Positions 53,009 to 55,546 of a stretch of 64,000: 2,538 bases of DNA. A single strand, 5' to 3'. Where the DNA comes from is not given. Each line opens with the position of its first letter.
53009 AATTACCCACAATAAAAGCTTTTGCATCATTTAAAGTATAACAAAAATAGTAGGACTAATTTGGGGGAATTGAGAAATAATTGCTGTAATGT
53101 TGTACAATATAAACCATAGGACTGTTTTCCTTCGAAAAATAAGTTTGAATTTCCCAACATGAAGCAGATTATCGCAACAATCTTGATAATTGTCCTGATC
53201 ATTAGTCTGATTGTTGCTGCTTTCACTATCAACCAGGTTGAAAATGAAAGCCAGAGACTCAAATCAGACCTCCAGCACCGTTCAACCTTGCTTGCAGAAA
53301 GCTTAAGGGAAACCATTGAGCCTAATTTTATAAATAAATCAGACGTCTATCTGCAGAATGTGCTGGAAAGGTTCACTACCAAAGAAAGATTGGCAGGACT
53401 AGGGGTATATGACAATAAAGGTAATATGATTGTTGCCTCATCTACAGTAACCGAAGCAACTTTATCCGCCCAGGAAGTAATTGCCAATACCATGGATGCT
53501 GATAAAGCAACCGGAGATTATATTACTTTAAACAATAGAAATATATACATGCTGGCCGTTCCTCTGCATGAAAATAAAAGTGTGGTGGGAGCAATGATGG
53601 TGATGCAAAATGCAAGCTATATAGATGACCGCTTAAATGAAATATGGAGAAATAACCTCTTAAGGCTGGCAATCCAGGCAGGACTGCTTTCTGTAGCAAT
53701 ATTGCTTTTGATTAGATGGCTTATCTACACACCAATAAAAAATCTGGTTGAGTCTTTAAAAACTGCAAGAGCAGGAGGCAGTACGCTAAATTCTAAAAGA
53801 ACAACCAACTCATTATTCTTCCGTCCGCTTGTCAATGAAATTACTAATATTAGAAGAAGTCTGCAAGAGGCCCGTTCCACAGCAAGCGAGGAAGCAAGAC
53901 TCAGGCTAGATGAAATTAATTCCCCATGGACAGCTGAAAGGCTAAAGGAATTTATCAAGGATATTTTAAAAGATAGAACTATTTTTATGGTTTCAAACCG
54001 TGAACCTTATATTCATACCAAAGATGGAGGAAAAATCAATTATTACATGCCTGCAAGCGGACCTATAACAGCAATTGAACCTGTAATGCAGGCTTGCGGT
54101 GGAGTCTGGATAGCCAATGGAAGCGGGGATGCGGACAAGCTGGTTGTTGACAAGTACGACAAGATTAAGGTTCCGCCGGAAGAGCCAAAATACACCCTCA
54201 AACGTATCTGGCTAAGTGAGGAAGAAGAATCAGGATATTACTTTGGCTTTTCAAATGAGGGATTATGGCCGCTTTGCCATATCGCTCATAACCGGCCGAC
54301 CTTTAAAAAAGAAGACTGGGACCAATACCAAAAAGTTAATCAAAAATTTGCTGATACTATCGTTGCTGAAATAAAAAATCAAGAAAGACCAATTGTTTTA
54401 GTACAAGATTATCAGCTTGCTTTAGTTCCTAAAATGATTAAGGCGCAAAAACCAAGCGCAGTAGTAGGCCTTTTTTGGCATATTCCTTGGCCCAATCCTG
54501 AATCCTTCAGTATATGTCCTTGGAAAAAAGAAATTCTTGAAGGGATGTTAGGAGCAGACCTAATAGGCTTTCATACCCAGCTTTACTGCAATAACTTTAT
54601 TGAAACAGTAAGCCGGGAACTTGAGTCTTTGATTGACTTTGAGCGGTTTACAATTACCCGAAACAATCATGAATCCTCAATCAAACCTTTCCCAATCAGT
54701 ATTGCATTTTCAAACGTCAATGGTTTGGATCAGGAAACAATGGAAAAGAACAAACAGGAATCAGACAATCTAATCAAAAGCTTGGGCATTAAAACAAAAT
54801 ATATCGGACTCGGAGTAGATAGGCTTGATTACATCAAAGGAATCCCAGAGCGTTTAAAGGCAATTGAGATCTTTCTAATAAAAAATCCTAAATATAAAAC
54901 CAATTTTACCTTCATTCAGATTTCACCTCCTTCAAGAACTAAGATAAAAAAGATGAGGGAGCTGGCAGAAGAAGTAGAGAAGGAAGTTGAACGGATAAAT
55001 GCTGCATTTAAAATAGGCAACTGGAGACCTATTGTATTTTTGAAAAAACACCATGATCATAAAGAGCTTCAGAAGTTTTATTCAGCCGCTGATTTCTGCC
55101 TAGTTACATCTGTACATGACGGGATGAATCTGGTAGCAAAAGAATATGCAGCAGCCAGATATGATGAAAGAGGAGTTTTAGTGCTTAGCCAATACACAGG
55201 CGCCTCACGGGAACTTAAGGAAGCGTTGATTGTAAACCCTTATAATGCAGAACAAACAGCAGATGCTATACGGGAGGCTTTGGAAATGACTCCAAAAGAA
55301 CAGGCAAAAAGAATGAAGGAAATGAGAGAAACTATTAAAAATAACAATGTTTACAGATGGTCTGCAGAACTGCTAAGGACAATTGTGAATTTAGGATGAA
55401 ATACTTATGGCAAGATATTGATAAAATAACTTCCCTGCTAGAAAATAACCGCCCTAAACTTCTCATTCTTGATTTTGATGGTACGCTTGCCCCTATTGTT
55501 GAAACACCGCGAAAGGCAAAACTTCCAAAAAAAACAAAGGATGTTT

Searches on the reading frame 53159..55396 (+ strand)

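Call 38: search_protein_families(library=pfam, proteins=[window:53159-55396:+], max_evalue=0.00001)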
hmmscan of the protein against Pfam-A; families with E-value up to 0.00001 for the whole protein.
window:53159-55396:+ (746 aa): 2 families
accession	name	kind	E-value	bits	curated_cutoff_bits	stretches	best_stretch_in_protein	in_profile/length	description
PF00982.27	Glyco_transf_20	-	6.1e-125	418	32.5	1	276-742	4-471/473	Glycosyltransferase family 20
PF00534.26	Glycos_transf_1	-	3.3e-06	27.2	26.4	0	537-721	4-167/172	Glycosyl transferases group 1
